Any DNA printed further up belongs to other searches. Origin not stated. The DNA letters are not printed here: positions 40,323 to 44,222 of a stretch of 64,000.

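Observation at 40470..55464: Divergently transcribed pair of giant paralogous secreted proteins (2529 and 2170 aa) with no recognisable domains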

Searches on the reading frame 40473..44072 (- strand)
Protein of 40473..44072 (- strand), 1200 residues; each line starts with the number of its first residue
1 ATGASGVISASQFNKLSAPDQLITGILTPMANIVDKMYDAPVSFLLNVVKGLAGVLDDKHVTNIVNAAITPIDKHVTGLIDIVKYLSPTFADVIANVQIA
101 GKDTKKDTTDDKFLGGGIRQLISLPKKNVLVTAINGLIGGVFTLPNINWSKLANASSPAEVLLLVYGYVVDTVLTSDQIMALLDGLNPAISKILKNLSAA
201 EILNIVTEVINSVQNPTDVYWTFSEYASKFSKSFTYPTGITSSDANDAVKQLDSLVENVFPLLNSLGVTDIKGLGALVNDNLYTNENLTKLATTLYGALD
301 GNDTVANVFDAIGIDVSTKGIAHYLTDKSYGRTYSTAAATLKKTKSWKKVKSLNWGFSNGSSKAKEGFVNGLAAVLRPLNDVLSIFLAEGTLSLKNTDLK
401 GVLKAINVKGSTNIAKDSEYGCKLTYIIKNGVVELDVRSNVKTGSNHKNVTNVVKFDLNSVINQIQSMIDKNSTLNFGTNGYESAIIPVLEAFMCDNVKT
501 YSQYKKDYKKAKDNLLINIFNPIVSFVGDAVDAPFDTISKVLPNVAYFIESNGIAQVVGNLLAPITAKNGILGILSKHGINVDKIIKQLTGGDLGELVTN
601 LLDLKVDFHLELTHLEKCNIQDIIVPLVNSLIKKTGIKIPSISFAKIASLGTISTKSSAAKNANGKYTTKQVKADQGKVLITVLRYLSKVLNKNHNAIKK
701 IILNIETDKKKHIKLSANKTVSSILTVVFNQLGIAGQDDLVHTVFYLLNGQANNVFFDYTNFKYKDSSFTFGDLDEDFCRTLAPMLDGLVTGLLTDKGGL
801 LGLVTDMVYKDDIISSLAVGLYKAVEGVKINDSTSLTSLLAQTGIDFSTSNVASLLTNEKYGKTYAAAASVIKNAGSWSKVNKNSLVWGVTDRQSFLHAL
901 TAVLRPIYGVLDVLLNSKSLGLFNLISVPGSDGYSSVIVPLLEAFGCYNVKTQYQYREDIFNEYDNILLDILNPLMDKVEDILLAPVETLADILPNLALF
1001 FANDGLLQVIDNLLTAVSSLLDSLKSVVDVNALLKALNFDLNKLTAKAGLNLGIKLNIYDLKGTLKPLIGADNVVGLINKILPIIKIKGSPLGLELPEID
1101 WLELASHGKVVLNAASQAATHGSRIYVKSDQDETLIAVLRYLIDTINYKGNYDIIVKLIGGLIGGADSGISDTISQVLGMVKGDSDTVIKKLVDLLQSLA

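Call 48: predict_structure(alignment_id=A3)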
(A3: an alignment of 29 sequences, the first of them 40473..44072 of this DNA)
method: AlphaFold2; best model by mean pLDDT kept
length: 1200 residues; sequences in the alignment: 29
mean_pLDDT: 74.8   pTM: 0.60
mean pLDDT of the five models: 74.8, 73.8, 69.2, 67.6, 66.4
residues with pLDDT >= 90: 127; 70-90: 674; 50-70: 323; < 50: 76
segments of 3 or more residues with pLDDT < 50: 1-3, 37-39, 84-92, 96-121, 207-219, 221-225, 227-231
pLDDT, mean of each block of 10 residues (from residue 1): 53 59 52 51 60 64 57 51 46 47 35 38 56 60 65 69 66 63 55 58 50 43 47 71 86 84 71 81 90 83 70 81 90 90 87 88 90 88 80 64 66 70 75 74 60 70 60 63 90 90 90 91 91 91 92 84 74 70 73 78 81 77 84 82 86 90 87 91 89 86 69 69 83 83 80 75 81 79 74 64 72 86 78 73 81 90 90 88 88 88 85 78 70 85 86 84 88 87 81 88 87 80 83 76 61 70 77 77 69 79 86 78 84 83 82 74 53 62 76 69
secondary structure, 60 per line:
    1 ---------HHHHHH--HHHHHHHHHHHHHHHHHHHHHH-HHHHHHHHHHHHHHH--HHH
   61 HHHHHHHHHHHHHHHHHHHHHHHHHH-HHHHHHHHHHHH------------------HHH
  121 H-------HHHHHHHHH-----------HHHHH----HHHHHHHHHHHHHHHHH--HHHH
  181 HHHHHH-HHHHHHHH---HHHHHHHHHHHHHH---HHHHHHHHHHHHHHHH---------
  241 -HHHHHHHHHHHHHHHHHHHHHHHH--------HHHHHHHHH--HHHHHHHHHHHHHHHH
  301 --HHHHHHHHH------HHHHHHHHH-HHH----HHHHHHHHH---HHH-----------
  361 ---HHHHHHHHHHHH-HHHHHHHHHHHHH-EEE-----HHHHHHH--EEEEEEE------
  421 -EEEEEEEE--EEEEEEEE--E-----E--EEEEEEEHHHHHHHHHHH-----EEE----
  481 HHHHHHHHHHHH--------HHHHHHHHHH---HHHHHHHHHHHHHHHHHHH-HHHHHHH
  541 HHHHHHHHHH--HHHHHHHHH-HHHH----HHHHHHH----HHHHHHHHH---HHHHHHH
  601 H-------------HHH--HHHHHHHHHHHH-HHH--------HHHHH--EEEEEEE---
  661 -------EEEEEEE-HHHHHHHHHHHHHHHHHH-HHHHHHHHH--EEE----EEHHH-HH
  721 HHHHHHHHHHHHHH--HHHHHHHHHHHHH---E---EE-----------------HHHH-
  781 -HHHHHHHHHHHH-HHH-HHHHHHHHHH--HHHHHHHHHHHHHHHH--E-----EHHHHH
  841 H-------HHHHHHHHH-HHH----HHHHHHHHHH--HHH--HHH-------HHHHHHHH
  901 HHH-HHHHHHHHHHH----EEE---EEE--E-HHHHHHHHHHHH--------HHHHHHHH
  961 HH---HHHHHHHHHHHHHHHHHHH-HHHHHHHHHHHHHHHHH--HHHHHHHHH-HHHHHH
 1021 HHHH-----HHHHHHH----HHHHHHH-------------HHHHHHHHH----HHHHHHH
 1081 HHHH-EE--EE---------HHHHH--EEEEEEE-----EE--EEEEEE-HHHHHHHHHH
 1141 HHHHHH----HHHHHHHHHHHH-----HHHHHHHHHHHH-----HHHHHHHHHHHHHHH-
elements in order (helices of 4 or more, strands of 3 or more residues): H10-15 H18-39 H41-55 H58-86 H88-99 H118-121 H129-137 H149-153 H158-174 H177-186 H188-195 H199-212 H216-231 H242-265 H274-282 H285-300 H303-311 H318-326 H335-343 H364-375 H377-389 E391-393 H399-405 E408-414 E422-429 E432-439 E451-457 H458-468 E474-476 H481-492 H501-510 H514-532 H534-550 H553-561 H563-566 H571-577 H582-590 H594-601 H620-631 H644-648 E651-657 E668-674 H676-693 H695-703 E706-708 H719-734 H737-749 H776-779 H782-793 H799-808 H811-826 H836-841 H849-857 H866-875 H893-903 H905-915 E920-922 E926-928 H933-944 H953-962 H966-984 H986-1002 H1005-1013 H1015-1024 H1030-1036 H1041-1047 H1061-1069 H1074-1084 H1101-1105 E1108-1114 E1124-1129 H1131-1146 H1151-1162 H1168-1179 H1185-1199

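Call 109: fold_search(model_id=the predicted structure, library=pdb)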
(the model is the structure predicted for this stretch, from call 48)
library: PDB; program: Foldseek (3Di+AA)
matches with E <= 10: 125; with E <= 0.001: 0
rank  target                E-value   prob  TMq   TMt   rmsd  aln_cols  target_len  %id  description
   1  7uro_A                2.2e-01  0.04  0.06  0.07  44.9      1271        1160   10  Gea2-Arf1 activation intermediate complex (composite structure) (released 2022-08-24)
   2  8k42_S                3.9e-01  0.04  0.04  0.07  25.8       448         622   10  Structure of full Banna virus (released 2024-03-27)
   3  8bhv_F                4.9e-01  0.04  0.09  0.05  39.5      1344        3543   10  DNA-PK XLF mediated dimer bound to PAXX (released 2023-06-07)
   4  9a2d_C                7.9e-01  0.03  0.05  0.05  32.0       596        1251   10  Modeling of the ciliary Intraflagellar transport-A complex (released 2024-05-10)
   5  7wb4_E                7.9e-01  0.03  0.07  0.07  35.3      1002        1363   10  Cryo-EM structure of the NR subunit from X. laevis NPC (released 2022-03-02)
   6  9hxw_A                8.2e-01  0.02  0.07  0.04  43.1      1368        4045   12  Cryo-EM structure of the human UBR4/KCMF1/CALM1 complex (composite map) (released 2025-12-10)
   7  2gid_A                9.8e-01  0.96  0.04  0.28   7.9        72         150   11  Crystal structures of trypanosoma bruciei MRP1/MRP2 (released 2006-09-05)
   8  8tj5_1                1.0e+00  0.02  0.07  0.07  34.7       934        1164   12  Inner spoke ring of the yeast NPC (released 2023-10-11)
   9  4fhn_D                1.1e+00  0.03  0.07  0.08  36.6       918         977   10  Nup37-Nup120 full-length complex from Schizosaccharomyces pombe (released 2012-09-26)
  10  7k1k_A                1.2e+00  0.02  0.06  0.04  30.3       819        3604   10  CryoEM structure of inactivated-form DNA-PK (Complex IV) (released 2021-01-06)
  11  2it9_D                1.3e+00  0.13  0.04  0.18  17.6       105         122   16  Crystal structure of a protein with unknown function from DUF155 family (YP_292156.1) from Prochlorococcus sp. NATL2A  (released 2006-11-28)
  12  7vci_D                1.3e+00  0.02  0.06  0.06  36.7      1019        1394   10  Structure of Xenopus laevis NPC nuclear ring asymmetric unit (released 2022-02-02)
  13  2gia_G                1.6e+00  0.89  0.04  0.26   7.9        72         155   12  Crystal structures of trypanosoma bruciei MRP1/MRP2 (released 2006-09-05)
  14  4xmm_E                1.8e+00  0.02  0.05  0.06  35.3       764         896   10  Structure of the yeast coat nucleoporin complex, space group C2 (released 2015-03-25)
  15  7d3e_B                1.9e+00  0.06  0.05  0.12  18.4       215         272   12  Cryo-EM structure of human DUOX1-DUOXA1 in low-calcium state (released 2020-12-09)
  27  6rw9_A                3.1e+00  0.01  0.06  0.05  33.2       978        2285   12  Cryo-EM structure of Morganella morganii TcdA4 (released 2019-10-23)
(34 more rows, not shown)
